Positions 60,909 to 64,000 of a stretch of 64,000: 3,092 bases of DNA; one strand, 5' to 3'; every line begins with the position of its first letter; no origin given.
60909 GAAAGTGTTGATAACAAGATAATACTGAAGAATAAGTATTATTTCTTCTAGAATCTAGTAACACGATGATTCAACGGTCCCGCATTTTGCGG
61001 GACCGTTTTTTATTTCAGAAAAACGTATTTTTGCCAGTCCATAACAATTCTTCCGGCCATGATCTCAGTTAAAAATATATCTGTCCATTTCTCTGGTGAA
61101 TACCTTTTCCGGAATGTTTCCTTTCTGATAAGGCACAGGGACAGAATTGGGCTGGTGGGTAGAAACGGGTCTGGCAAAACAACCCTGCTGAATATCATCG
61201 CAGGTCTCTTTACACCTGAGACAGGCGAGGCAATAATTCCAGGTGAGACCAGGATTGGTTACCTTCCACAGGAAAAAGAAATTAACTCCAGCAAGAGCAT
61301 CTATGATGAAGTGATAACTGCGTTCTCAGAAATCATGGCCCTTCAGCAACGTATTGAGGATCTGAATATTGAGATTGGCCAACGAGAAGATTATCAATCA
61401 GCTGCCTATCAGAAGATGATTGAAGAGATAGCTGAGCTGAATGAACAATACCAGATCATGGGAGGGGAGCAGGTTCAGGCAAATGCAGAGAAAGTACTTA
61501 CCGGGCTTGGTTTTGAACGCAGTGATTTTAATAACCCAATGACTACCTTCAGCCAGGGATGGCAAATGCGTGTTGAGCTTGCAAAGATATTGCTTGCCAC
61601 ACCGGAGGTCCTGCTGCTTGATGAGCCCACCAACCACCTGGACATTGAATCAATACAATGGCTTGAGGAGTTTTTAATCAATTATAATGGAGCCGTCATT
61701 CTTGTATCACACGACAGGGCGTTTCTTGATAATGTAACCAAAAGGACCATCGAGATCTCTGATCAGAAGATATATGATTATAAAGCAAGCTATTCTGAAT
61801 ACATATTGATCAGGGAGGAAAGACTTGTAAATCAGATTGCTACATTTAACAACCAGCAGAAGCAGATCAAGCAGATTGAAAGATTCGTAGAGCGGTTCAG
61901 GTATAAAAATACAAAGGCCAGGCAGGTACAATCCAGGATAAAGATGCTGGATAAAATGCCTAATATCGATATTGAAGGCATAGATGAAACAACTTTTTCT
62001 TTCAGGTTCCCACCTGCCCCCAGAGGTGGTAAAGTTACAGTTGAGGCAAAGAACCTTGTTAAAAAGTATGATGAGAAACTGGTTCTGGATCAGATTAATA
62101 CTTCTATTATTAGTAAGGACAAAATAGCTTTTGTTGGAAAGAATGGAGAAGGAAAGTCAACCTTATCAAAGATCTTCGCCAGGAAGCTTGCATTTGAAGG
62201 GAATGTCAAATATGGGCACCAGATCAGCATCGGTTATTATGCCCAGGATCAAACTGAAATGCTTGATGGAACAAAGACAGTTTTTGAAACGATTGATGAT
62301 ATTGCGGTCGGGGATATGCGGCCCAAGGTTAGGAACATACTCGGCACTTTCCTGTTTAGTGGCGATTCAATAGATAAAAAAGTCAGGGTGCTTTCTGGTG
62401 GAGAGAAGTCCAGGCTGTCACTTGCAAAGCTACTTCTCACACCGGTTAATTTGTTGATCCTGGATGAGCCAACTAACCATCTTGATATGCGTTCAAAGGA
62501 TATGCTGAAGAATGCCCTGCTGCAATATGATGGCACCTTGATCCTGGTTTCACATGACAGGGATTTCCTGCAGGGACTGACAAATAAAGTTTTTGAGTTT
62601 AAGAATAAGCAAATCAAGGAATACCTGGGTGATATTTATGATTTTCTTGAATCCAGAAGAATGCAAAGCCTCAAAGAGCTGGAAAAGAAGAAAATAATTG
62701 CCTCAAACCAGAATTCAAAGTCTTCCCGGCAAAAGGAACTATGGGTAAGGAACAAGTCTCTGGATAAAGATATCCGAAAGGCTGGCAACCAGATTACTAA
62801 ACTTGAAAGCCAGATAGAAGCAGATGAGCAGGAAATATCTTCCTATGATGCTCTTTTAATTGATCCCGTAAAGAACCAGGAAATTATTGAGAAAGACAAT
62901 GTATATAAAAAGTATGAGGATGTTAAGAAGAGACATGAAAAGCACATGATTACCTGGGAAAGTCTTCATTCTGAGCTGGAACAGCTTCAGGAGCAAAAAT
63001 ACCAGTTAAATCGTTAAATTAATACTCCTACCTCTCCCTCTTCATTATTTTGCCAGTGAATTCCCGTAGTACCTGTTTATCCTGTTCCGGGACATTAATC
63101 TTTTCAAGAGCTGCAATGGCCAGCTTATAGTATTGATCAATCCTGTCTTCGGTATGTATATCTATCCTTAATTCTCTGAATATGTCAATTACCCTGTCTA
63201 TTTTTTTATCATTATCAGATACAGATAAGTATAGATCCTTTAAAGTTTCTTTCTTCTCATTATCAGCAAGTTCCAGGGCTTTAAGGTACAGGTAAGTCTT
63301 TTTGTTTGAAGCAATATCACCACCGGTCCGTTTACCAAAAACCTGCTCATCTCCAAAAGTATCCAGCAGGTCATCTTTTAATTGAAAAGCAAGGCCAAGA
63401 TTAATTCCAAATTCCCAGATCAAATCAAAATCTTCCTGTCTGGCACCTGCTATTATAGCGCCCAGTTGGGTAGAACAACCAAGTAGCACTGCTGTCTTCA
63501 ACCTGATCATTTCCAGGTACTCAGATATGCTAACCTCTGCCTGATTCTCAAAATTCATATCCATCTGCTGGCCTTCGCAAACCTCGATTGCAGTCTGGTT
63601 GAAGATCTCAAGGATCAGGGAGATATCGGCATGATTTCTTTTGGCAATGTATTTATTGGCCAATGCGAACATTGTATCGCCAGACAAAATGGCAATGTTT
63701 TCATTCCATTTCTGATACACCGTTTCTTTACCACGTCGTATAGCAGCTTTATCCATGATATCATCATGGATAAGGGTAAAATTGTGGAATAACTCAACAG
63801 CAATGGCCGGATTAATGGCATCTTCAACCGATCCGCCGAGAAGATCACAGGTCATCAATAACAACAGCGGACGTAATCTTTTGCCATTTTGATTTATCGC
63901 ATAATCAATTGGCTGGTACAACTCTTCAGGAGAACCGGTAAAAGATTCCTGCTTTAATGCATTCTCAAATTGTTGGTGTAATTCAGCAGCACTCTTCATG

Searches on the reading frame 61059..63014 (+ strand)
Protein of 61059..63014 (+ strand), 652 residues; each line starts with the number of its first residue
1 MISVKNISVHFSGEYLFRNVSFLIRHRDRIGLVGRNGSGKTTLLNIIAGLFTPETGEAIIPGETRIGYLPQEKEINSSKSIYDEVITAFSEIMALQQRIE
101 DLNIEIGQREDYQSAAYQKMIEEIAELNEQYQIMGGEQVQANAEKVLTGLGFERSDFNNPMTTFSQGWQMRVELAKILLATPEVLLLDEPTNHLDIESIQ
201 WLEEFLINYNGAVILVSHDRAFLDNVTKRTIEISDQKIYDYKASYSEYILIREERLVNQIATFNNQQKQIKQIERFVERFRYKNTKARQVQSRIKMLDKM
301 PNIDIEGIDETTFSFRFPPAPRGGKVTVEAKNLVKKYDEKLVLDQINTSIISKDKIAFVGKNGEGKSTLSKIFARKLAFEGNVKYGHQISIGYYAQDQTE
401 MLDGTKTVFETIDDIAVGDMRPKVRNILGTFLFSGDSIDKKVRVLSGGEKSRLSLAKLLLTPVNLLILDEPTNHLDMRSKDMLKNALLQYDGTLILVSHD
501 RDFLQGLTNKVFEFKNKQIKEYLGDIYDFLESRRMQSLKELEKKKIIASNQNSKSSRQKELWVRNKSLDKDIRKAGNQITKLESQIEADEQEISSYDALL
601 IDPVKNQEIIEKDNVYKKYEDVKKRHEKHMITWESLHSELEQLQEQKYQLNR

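Call 9: search_protein_families(library=pfam, proteins=[window:61059-63014:+], max_evalue=0.0001)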
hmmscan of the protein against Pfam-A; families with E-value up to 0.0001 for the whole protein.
window:61059-63014:+ (652 aa): 4 families
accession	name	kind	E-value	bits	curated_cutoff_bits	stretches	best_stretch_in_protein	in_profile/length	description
PF00005.33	ABC_tran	-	1.9e-45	155.3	25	2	18-192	2-137/137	ABC transporter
PF12848.13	ABC_tran_Xtn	-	5.6e-24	84.5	25.9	1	231-314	1-84/85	ABC transporter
PF13304.12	AAA_21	-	3.1e-11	44.3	27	0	31-64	3-49/304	AAA domain, putative AbiEii toxin, Type IV TA system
PF13555.12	AAA_29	-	9.8e-08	32.1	27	0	15-55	10-50/61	P-loop containing region of AAA domain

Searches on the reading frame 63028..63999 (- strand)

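Call 9: search_protein_families(library=pfam, proteins=[window:63028-63999:-], max_evalue=0.0001)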
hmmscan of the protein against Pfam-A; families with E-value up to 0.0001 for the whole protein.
window:63028-63999:- (323 aa): 1 family
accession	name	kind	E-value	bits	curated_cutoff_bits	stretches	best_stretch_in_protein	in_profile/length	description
PF00348.22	polyprenyl_synt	-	8.8e-77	258.1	27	1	25-272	2-249/251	Polyprenyl synthetase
